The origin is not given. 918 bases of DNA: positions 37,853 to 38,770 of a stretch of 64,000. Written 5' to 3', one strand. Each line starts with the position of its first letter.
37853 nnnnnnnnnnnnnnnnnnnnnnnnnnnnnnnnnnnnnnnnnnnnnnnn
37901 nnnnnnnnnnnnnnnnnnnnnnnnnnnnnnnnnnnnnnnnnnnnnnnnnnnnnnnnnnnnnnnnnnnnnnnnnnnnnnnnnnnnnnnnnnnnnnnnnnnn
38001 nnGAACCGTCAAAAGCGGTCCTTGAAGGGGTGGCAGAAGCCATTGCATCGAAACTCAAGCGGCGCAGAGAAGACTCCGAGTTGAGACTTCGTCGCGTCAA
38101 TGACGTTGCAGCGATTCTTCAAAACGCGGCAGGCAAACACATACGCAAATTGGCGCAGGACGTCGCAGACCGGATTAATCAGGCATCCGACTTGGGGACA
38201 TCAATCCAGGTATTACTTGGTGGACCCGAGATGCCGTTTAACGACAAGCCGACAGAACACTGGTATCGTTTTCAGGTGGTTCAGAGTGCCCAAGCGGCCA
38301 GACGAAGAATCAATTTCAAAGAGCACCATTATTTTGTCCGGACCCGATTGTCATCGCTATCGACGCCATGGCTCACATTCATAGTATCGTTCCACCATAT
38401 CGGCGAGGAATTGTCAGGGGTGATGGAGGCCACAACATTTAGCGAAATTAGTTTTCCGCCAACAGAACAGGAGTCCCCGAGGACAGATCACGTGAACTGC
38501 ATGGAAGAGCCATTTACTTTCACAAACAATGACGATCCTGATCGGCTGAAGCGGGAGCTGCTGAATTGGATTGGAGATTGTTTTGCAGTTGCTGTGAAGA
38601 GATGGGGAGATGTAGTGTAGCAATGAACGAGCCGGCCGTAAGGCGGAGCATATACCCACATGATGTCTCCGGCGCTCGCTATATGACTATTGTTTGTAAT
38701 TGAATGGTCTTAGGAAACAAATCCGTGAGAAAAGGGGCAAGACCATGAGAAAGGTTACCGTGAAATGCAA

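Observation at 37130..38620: Fic protein of the defence operon: canonical active site, non-canonical inhibitory-helix position, ~200-aa unknown C-terminal domain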

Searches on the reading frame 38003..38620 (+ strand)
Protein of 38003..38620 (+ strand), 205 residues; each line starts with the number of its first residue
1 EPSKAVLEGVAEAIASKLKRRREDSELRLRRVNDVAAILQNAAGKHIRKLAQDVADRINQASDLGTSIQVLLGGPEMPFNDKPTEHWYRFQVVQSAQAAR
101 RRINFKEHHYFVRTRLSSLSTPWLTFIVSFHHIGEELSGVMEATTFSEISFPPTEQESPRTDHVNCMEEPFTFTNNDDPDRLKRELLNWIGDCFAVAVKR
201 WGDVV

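Call 33: search_protein_representatives(alignment_id=A2)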
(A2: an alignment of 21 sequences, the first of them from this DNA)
Query: 21 sequences, 205 profile positions. Proteins with E-value up to 0.001 (for the whole library): 407; up to 1e-10: 195; up to 1e-30: 35. The best 150 are listed.
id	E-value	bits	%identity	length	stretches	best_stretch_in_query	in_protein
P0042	7.1e-77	274.2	-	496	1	2-205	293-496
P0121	4.0e-75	268.5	-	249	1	2-205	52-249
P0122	2.4e-74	265.9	-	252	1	2-205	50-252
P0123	1.2e-70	253.8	-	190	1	10-205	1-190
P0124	3.5e-67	242.5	-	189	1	32-205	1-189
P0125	4.2e-62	225.9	-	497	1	2-205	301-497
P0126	3.6e-59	216.3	-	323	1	5-205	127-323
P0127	2.6e-55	203.8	-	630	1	3-204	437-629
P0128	4.2e-52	193.3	-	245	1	3-205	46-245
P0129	2.3e-51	190.9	-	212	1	12-203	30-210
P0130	1.0e-50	188.7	-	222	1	2-156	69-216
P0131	5.5e-45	170.0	-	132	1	71-205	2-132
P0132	4.3e-43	163.9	-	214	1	3-138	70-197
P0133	2.9e-41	157.9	-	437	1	7-155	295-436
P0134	5.3e-41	157.0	-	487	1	5-205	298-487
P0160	2.0e-28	116.0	-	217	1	7-203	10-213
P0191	3.5e-19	85.7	-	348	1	5-203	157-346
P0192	3.8e-19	85.6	-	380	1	7-202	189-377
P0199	8.9e-18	81.2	-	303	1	8-202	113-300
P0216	7.7e-16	74.8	-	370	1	7-203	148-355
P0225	4.8e-15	72.2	-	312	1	7-205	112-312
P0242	3.3e-14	69.5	-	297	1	7-202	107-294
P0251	8.7e-14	68.1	-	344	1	10-203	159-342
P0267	6.3e-13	65.3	-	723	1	7-200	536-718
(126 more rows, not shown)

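Call 34: search_protein_families(library=pfam, proteins=[P0127, P0267, P0216, P0192, P0191, P0251, P0199, P0242, P0225, P0160], max_evalue=0.01)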
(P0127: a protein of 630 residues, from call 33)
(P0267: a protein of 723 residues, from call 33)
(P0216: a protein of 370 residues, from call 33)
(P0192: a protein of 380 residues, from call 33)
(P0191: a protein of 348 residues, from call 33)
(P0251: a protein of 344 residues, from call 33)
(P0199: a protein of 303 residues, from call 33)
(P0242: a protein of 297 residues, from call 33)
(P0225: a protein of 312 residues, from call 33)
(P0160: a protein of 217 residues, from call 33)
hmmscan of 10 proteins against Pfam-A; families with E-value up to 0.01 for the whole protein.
P0127 (630 aa): 1 family
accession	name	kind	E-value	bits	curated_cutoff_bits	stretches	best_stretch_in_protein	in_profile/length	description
PF02661.23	Fic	-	7.5e-17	62.4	24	1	266-379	2-93/93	Fic/DOC family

P0267 (723 aa): 5 families
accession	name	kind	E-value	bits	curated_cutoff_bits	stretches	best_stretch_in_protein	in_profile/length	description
PF02661.23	Fic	-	7.2e-17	62.5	24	1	358-472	1-91/93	Fic/DOC family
PF13338.12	AbiEi_4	-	1.1e-05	25.9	25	1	19-50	17-46/49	Transcriptional regulator, AbiEi antitoxin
PF19570.5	DUF6088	-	2.8e-05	24.4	25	1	26-132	26-135/172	Family of unknown function (DUF6088)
PF13545.12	HTH_Crp_2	-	0.0038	17.6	27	0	19-47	29-57/70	Crp-like helix-turn-helix domain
PF19955.5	EAD1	-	0.0047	17.8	24.2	0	146-180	44-79/90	Effector-associated domain 1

P0216 (370 aa): 1 family
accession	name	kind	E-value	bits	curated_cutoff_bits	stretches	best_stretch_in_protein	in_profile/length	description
PF02661.23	Fic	-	6e-17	62.7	24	1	14-86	28-93/93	Fic/DOC family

P0192 (380 aa): 1 family
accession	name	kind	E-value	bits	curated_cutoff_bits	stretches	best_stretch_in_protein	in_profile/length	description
PF02661.23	Fic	-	2e-16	61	24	1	18-125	9-91/93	Fic/DOC family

P0191 (348 aa): 1 family
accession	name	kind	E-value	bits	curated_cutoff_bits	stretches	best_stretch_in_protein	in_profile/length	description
PF02661.23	Fic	-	7.4e-16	59.2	24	1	18-95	21-91/93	Fic/DOC family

P0251 (344 aa): 1 family
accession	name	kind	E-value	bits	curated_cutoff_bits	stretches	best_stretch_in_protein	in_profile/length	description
PF02661.23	Fic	-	1.3e-15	58.4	24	1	26-93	29-92/93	Fic/DOC family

P0199 (303 aa): 1 family
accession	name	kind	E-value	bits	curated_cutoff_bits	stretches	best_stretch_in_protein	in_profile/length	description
PF02661.23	Fic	-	3.3e-11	44.3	24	1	14-49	56-91/93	Fic/DOC family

P0242 (297 aa): 1 family
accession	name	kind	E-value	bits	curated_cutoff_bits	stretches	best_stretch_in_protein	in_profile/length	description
PF02661.23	Fic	-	1.1e-11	45.9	24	1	10-43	58-91/93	Fic/DOC family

P0225 (312 aa): 1 family
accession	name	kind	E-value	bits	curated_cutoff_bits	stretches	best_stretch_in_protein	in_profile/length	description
PF02661.23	Fic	-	1.4e-11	45.5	24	1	11-46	56-91/93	Fic/DOC family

P0160 (217 aa): 0 families

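Call 35: predict_structure(alignment_id=A2)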
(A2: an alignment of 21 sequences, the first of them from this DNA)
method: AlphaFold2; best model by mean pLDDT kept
length: 205 residues; sequences in the alignment: 21
mean_pLDDT: 90.5   pTM: 0.83
mean pLDDT of the five models: 90.5, 87.8, 87.5, 87.1, 83.2
residues with pLDDT >= 90: 133; 70-90: 70; 50-70: 2; < 50: 0
segments of 3 or more residues with pLDDT < 50: none
pLDDT, mean of each block of 10 residues (from residue 1): 79 93 93 96 98 97 94 85 79 75 85 93 94 90 93 87 89 96 97 97 92
secondary structure, 60 per line:
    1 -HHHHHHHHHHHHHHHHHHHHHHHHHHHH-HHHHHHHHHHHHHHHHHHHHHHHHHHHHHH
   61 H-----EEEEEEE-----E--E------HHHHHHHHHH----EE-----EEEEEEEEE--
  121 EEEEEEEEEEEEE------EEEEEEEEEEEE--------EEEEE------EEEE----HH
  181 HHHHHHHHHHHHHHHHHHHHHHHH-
elements in order: H2-29 H31-61 E67-73 H89-98 E110-118 E121-133 E140-151 E160-164 E171-174 H179-204

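Call 38: fold_search(model_id=the predicted structure, library=pdb)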
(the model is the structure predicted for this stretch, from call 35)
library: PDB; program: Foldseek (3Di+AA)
matches with E <= 10: 172; with E <= 0.001: 0
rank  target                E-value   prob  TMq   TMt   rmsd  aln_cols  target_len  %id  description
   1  9b85_N                1.7e-01  0.82  0.39  0.30   6.1       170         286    5  Cryo-EM structure of human dynactin complex bound to Chlamydia effector Dre1 (released 2025-04-16)
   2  3lk3_A                2.5e-01  0.75  0.40  0.32   5.7       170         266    6  Crystal structure of CapZ bound to the CPI and CSI uncapping motifs from CARMIL (released 2010-04-07)
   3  7ui9_q                2.5e-01  0.15  0.21  0.11  14.3       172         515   11  Core Mediator-PICearly (Copy A) (released 2023-02-15)
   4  1izn_A                3.4e-01  0.66  0.39  0.31   6.0       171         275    6  Crystal Structure of Actin Filament Capping Protein CapZ (released 2003-04-08)
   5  1txn_B                4.5e-01  0.11  0.22  0.19  10.0       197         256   10  Crystal structure of coproporphyrinogen III oxidase (released 2004-11-30)
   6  1izn_C                5.3e-01  0.41  0.36  0.28   7.0       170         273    4  Crystal Structure of Actin Filament Capping Protein CapZ (released 2003-04-08)
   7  7a0h_A                5.3e-01  0.35  0.37  0.28   6.1       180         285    8  Structure of homodimeric actin capping protein alpha subunit from Plasmodium berghei (released 2021-08-18)
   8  2pso_A                5.7e-01  0.06  0.19  0.19  15.2       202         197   10  Human StarD13 (DLC2) lipid transfer and protein localization domain (released 2007-05-15)
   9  7ds3_A                7.6e-01  0.41  0.38  0.31   6.1       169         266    6  Crystal structure of actin capping protein in complex with twinflin-2 C-terminus tail (released 2021-03-03)
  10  4h62_Q                7.6e-01  0.07  0.17  0.14  14.7       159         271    9  Structure of the Saccharomyces cerevisiae Mediator subcomplex Med17C/Med11C/Med22C (released 2012-10-31)
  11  4keg                  8.5e-01  0.07  0.20  0.10  18.4       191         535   12  Crystal Structure of MBP Fused Human SPLUNC1 (released 2014-04-30)
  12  8alo_B                9.0e-01  0.13  0.22  0.28   9.4       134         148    8  Heterodimer formation of sensory domains of Vibrio cholerae regulators ToxR and ToxS (released 2023-09-13)
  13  7ds2_A                1.0e+00  0.30  0.37  0.29   6.4       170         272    6  Crystal structure of actin capping protein in complex with twinflin-1 C-terminus tail (released 2021-03-03)
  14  8w5f_C                1.0e+00  0.10  0.23  0.31   7.4       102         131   12  Cryo-EM structure of Qb-Ab6 (released 2025-02-26)
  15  4v1o_W                1.0e+00  0.06  0.17  0.10  14.4       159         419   10  Architecture of the RNA polymerase II-Mediator core transcription initiation complex (released 2015-02-04)
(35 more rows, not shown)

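Call 44: fold_search(model_id=the predicted structure, library=viral)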
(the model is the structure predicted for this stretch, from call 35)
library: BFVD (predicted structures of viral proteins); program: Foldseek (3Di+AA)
matches with E <= 10: 406; with E <= 0.001: 0
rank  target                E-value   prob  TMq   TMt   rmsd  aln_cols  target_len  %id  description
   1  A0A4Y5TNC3            7.7e-02  0.38  0.25  0.34  11.4       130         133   12  (no name in the UniProt tables at hand)
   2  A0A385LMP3            9.2e-02  0.25  0.20  0.08  13.5       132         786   11  (no name in the UniProt tables at hand)
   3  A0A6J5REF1            2.1e-01  0.18  0.19  0.07  35.6       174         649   10  Tip attachment protein J central straight fiber domain-containing protein [uncultured Caudovirales phage]
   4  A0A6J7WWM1            2.2e-01  0.54  0.33  0.29   7.9       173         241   12  DUF932 domain-containing protein [uncultured Caudovirales phage]
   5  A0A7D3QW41            2.2e-01  0.15  0.23  0.21  16.3       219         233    9  Uncharacterized protein [Fadolivirus FV1/VV64]
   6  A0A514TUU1            3.9e-01  0.23  0.27  0.38  11.5       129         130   11  Uncharacterized protein [Aeromonas phage PS1]
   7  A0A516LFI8            3.9e-01  0.07  0.15  0.20  17.4       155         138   10  (no name in the UniProt tables at hand)
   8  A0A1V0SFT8            4.2e-01  0.06  0.16  0.17  15.8       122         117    9  Uncharacterized protein [Hokovirus HKV1]
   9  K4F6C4                4.7e-01  0.18  0.26  0.32  11.0       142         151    6  Uncharacterized protein [Cronobacter phage vB_CsaM_GAP32]
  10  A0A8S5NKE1            5.0e-01  0.07  0.19  0.06  43.7       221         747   10  Adhesin protein [Siphoviridae sp. ctK0l2]
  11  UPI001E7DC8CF         5.0e-01  0.05  0.15  0.18  21.0       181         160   10  (no name look-up for this kind of identifier)
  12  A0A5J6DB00            5.6e-01  0.03  0.09  0.12  15.6       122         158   13  Putative membrane protein [Erwinia phage pEp_SNUABM_01]
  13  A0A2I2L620            5.9e-01  0.20  0.26  0.39   7.6       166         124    7  Uncharacterized protein [Orpheovirus IHUMI-LCC2]
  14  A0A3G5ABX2            5.9e-01  0.10  0.22  0.09  28.0       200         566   10  Putative TNF receptor-associated factor 4 isoform X1 [Hyperionvirus sp.]
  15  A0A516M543            5.9e-01  0.08  0.18  0.17  27.8       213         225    8  (no name in the UniProt tables at hand)
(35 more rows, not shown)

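Call 49: search_protein_families(library=pfam, alignment_id=A2, max_evalue=1)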
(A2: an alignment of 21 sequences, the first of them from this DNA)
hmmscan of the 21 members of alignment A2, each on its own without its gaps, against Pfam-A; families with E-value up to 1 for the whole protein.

A. member 1, seq(205 aa): 1 family
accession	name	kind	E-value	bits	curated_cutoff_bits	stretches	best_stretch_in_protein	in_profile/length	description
PF21523.3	ParM_N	-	0.086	13.3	27.4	1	11-77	59-126/159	Plasmid segregation protein ParM, C-terminal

B. families by the number of members that match (of 21 scanned): 14 families
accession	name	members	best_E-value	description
PF07704.17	PSK_trans_fac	2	0.059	Rv0623-like transcription factor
PF21523.3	ParM_N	2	0.086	Plasmid segregation protein ParM, C-terminal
PF02955.21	GSH-S_ATP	1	0.0072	Prokaryotic glutathione synthetase, ATP-grasp domain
PF09784.14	L31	1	0.015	Mitochondrial ribosomal protein L31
PF01663.27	Phosphodiest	1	0.029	Type I phosphodiesterase / nucleotide pyrophosphatase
PF08646.16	Rep_fac-A_C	1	0.055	Replication factor-A C terminal domain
PF01397.27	Terpene_synth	1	0.099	Terpene synthase, N-terminal domain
PF01442.23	Apolipoprotein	1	0.12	Apolipoprotein A1/A4/E domain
PF02310.24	B12-binding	1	0.12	B12 binding domain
PF15469.12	Sec5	1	0.13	Exocyst complex component Sec5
PF01177.27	Asp_Glu_race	1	0.14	Asp/Glu/Hydantoin racemase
PF24554.1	DUF7603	1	0.15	Domain of unknown function (DUF7603)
PF05700.16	BCAS2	1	0.24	Breast carcinoma amplified sequence 2 (BCAS2)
PF04517.17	Microvir_lysis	1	0.27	Microvirus lysis protein (E), C terminus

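Call 50: search_protein_families(library=phrogs, proteins=[window:38003-38620:+], max_evalue=0.1)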
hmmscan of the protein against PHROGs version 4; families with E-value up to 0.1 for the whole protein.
window:38003-38620:+ (205 aa): 0 families

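Call 75: search_solved_structures(query=A2, max_evalue=10)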
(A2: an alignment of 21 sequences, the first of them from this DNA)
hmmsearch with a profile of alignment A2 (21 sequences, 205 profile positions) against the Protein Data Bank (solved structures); distinct sequences matched with E-value up to 10: 2.
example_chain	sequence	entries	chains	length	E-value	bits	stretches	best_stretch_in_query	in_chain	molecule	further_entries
6msp_A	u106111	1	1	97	0.31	14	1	39-81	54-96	De novo Designed Protein Foldit3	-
2fgn_A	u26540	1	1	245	2.1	11.3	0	65-120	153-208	Phospholipase C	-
